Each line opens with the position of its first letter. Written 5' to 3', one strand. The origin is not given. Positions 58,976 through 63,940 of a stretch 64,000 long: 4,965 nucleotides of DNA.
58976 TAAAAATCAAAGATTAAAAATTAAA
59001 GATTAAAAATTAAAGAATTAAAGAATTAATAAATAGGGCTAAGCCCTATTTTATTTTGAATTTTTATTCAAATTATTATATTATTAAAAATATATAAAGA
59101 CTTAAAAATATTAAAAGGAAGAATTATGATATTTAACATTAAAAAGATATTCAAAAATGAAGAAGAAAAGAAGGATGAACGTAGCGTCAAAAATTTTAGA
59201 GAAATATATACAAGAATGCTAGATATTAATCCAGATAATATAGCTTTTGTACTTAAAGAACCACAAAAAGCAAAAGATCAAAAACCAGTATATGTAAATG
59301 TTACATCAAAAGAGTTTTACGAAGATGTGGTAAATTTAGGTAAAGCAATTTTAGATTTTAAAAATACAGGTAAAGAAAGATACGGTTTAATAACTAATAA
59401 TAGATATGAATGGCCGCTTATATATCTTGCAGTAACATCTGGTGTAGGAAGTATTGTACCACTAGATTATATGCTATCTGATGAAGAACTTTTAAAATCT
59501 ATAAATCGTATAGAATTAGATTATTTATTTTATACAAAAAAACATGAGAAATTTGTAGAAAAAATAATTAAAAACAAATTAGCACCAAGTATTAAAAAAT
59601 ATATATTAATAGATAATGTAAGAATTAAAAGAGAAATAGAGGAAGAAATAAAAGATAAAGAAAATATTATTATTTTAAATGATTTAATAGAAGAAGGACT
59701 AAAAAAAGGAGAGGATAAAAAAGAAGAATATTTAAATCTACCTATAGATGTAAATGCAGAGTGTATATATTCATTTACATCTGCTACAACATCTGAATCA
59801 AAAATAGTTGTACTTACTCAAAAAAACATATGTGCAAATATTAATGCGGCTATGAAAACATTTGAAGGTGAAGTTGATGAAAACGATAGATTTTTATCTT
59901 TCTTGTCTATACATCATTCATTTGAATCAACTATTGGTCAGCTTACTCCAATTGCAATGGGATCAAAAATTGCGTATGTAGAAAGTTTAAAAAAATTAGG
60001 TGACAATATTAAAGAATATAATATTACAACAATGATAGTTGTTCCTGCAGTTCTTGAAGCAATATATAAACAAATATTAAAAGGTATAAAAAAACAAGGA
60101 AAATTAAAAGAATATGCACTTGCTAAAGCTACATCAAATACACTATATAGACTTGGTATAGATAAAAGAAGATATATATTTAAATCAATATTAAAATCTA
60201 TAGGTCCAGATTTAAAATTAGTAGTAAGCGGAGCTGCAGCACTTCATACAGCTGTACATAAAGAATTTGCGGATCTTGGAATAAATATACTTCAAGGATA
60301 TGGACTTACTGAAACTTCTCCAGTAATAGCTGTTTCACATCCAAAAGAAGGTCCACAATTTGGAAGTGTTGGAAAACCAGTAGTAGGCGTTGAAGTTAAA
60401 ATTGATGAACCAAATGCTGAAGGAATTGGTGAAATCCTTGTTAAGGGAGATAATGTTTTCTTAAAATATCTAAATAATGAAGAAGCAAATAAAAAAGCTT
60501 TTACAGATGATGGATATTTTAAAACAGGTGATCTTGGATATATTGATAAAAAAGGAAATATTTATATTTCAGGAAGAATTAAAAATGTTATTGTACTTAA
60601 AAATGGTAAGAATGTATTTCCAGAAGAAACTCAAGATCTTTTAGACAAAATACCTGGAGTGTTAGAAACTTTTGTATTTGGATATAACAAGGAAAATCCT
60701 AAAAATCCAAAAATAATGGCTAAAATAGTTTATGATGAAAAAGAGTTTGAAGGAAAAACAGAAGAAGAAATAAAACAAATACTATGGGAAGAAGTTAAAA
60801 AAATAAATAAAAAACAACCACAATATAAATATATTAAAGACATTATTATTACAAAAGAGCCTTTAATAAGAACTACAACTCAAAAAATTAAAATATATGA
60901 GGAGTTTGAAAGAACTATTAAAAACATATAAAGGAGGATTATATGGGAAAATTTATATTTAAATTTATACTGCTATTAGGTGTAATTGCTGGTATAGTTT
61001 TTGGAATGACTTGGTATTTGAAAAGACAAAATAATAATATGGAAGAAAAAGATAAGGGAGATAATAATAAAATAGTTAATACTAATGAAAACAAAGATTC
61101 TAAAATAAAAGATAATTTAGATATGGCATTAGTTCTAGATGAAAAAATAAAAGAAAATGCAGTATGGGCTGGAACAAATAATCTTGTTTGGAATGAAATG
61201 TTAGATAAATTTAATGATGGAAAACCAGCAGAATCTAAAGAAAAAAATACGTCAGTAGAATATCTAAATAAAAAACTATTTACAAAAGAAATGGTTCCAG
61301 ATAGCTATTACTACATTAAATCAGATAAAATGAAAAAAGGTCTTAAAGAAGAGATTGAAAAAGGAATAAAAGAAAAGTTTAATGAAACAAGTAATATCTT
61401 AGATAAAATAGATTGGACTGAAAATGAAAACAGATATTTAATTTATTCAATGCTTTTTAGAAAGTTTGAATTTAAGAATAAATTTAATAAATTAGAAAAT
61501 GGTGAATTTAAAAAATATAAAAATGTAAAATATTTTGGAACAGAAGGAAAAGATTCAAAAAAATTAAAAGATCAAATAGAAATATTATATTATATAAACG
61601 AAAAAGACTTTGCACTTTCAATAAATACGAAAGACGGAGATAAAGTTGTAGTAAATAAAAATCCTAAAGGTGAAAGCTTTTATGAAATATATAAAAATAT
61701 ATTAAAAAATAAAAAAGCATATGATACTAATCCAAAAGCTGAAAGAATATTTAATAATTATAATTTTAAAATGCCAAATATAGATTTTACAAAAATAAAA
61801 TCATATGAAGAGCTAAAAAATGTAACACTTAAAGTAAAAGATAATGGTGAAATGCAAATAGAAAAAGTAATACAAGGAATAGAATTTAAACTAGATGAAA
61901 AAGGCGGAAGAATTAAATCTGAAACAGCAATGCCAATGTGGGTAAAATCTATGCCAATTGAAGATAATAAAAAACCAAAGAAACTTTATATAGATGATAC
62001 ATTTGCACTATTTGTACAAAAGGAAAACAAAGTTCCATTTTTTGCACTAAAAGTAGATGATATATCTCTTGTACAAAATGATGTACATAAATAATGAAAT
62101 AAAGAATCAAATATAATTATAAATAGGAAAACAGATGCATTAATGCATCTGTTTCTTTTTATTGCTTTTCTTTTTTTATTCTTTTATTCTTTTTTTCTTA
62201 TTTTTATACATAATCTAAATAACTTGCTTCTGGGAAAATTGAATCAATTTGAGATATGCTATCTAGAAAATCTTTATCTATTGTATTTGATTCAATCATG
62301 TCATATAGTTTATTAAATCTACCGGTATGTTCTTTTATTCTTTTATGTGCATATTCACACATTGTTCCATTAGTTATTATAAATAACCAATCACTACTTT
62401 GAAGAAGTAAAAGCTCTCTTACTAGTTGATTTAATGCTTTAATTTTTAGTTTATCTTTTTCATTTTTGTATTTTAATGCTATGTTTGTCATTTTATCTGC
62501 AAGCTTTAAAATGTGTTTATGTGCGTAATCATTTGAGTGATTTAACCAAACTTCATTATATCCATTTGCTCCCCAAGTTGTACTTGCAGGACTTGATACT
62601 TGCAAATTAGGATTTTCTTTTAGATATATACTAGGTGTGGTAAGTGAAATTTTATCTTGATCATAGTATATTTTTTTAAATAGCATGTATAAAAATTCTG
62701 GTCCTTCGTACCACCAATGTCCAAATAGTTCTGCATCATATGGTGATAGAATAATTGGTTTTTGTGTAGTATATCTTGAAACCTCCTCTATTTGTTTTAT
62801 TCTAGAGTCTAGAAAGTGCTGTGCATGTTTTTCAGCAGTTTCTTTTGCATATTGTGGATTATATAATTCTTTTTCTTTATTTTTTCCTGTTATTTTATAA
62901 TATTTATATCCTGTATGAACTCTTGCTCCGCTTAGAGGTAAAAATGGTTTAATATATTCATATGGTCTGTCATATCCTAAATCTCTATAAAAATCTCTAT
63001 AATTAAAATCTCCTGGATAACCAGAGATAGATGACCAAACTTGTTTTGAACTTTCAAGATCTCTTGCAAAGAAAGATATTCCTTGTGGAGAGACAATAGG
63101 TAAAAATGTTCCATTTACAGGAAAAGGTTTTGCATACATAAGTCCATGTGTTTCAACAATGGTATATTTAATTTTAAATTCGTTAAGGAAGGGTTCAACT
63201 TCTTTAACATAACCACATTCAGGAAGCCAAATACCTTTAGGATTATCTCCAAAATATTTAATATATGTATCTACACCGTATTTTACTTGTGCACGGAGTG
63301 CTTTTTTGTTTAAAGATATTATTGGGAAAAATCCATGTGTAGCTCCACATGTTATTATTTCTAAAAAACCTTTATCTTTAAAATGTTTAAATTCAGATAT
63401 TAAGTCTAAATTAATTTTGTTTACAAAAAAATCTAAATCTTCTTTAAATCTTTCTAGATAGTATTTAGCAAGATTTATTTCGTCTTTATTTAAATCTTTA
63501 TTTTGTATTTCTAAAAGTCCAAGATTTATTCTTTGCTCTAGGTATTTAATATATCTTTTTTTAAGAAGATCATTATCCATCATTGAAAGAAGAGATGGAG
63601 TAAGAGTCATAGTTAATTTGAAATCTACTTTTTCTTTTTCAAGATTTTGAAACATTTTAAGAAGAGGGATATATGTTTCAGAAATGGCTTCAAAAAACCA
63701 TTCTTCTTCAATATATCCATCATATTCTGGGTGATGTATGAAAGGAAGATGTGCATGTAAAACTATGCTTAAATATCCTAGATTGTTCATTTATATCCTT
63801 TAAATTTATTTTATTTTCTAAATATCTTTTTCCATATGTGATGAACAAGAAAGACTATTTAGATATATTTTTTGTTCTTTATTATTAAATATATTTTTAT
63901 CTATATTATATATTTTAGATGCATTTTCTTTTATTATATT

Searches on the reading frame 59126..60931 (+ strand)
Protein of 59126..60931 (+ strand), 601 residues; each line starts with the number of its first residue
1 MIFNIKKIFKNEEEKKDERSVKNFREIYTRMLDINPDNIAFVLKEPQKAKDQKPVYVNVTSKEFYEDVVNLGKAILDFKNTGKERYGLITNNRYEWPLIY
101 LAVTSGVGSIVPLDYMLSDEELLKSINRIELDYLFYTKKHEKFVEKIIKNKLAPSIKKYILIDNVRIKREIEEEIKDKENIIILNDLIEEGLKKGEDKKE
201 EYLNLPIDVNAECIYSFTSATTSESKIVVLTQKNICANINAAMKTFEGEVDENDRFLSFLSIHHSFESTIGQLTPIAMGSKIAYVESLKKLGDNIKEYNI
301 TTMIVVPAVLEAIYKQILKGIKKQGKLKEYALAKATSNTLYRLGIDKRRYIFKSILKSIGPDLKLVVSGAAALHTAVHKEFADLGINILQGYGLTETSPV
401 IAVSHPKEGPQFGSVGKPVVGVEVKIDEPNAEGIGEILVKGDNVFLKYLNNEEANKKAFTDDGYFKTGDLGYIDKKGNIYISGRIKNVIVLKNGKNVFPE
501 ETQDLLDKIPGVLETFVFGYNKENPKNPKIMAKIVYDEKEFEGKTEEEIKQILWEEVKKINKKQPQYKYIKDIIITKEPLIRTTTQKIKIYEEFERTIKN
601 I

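Call 82: search_protein_families(library=pfam, proteins=[window:59126-60931:+], max_evalue=0.00001)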
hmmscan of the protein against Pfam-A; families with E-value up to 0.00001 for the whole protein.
window:59126-60931:+ (601 aa): 2 families
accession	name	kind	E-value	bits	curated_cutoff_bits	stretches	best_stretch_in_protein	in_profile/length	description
PF00501.34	AMP-binding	-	1.5e-52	179.1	29.9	1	55-449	18-384/384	AMP-binding enzyme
PF23562.2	AMP-binding_C_3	-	8.5e-08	33.1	20.8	1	487-600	2-118/124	AMP-binding enzyme C-terminal domain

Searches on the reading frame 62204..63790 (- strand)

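Call 82: search_protein_families(library=pfam, proteins=[window:62204-63790:-], max_evalue=0.00001)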
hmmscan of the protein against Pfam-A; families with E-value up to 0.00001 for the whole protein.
window:62204-63790:- (528 aa): 2 families
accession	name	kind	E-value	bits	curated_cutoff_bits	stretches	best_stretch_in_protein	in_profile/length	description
PF09210.16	BE_C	-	5.6e-33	113.8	25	1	426-527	1-101/101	1,4-alpha-glucan branching enzyme, C-terminal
PF03065.20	Glyco_hydro_57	-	6.9e-33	114.6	21.2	1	9-394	2-283/291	Glycosyl hydrolase family 57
